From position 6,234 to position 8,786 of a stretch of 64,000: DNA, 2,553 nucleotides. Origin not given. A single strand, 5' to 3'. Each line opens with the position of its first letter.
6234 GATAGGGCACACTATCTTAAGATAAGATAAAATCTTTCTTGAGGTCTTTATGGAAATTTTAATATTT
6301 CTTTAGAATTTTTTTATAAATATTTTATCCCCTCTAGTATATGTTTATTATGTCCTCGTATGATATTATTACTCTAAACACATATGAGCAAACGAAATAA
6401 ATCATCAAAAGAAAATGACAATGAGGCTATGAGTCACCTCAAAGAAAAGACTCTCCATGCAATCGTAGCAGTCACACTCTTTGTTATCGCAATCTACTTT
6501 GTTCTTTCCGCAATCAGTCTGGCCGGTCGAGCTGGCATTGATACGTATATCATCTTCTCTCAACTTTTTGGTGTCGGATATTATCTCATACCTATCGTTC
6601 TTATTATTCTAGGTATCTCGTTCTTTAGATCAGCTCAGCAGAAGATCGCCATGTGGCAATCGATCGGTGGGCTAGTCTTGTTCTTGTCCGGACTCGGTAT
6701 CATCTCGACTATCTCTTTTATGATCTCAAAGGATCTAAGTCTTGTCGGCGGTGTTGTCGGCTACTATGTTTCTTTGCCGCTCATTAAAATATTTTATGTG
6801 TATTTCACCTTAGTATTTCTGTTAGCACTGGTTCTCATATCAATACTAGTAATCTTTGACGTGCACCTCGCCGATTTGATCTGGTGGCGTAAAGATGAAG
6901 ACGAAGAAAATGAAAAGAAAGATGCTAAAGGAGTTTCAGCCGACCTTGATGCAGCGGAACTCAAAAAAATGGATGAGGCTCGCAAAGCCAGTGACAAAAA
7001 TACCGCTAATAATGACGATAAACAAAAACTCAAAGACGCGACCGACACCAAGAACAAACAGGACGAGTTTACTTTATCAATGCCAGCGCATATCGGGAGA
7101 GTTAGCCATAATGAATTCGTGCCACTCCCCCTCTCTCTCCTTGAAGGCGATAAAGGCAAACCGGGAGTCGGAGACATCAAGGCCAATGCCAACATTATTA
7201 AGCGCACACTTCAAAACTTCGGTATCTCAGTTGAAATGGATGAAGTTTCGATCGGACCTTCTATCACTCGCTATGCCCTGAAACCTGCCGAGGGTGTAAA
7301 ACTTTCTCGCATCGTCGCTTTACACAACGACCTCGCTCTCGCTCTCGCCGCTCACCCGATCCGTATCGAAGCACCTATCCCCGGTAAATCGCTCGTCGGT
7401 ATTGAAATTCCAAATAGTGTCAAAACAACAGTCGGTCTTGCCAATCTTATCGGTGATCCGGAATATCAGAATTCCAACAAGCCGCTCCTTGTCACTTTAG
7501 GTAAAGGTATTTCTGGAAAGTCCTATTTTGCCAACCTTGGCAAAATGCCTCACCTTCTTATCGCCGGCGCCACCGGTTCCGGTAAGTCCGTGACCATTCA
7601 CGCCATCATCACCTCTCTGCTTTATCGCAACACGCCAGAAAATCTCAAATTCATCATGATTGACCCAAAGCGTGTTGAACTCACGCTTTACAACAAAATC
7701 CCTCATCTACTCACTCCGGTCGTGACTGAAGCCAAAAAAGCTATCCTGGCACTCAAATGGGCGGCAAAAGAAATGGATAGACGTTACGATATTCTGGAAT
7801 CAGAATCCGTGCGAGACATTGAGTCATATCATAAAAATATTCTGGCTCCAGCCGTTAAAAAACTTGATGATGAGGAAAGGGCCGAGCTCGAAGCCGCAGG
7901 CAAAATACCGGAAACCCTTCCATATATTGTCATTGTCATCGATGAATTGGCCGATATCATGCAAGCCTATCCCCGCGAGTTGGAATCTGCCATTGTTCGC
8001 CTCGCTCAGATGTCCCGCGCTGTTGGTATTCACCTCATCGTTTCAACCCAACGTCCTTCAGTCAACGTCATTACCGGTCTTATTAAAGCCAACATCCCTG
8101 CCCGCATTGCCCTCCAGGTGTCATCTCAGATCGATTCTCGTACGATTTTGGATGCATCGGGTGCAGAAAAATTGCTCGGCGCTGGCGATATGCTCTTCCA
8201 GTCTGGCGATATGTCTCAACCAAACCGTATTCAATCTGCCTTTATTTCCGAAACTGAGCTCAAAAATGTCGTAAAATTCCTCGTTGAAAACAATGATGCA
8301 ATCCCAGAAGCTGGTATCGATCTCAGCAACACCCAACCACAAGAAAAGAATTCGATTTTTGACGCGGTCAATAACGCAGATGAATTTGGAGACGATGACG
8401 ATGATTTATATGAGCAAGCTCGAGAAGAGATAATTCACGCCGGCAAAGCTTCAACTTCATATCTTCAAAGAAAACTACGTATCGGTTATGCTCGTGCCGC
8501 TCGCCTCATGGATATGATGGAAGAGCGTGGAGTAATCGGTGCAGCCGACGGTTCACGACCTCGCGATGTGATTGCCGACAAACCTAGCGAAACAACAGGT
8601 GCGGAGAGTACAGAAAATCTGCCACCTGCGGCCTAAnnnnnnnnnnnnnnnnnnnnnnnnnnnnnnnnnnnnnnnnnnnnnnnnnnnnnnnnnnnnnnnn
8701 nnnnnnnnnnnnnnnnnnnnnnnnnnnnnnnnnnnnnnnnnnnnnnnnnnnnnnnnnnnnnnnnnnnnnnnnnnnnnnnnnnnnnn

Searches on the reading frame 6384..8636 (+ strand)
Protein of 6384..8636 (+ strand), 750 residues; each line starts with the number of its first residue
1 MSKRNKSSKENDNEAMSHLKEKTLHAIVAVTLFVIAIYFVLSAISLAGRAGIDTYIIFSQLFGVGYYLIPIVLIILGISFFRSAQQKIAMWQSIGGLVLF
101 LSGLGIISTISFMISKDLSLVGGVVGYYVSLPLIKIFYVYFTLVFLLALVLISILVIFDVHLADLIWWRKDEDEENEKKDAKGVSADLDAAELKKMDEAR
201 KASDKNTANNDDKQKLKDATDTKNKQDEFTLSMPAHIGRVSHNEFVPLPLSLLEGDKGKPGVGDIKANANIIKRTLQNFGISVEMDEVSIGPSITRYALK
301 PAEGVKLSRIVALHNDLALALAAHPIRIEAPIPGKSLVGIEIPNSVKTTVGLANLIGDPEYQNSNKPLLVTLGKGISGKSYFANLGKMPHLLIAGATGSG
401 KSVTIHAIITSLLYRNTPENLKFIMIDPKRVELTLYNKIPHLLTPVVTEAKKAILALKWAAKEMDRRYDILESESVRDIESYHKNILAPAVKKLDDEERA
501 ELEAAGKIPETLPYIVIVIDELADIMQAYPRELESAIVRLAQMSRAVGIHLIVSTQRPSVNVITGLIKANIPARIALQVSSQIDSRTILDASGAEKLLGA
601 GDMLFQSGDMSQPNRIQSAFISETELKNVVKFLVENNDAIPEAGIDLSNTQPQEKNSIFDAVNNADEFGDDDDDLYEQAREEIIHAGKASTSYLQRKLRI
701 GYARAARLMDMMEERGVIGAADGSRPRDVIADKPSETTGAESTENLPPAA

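Call 36: search_protein_families(library=pfam, proteins=[window:6384-8636:+], max_evalue=0.001)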
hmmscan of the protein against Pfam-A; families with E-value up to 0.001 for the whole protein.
window:6384-8636:+ (750 aa): 6 families
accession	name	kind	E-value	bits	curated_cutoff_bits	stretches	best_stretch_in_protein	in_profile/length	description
PF01580.24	FtsK_SpoIIIE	-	2.2e-61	207.6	24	1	352-560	2-221/221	FtsK/SpoIIIE family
PF17854.6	FtsK_alpha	-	6.1e-28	97.4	22.9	1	263-344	20-101/101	FtsK alpha domain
PF09397.16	FtsK_gamma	-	2.8e-27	94.7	30.6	1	671-731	2-62/63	Ftsk gamma domain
PF13491.11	FtsK_4TM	-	5.1e-08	33.2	23.1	1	55-166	55-167/171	4TM region of DNA translocase FtsK/SpoIIIE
PF01935.23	DUF87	-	0.00015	22.3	23.2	1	389-428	24-60/220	Helicase HerA, central domain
PF19529.4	DUF6057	-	0.00097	18.6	29.8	0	28-176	126-267/569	Family of unknown function (DUF6057)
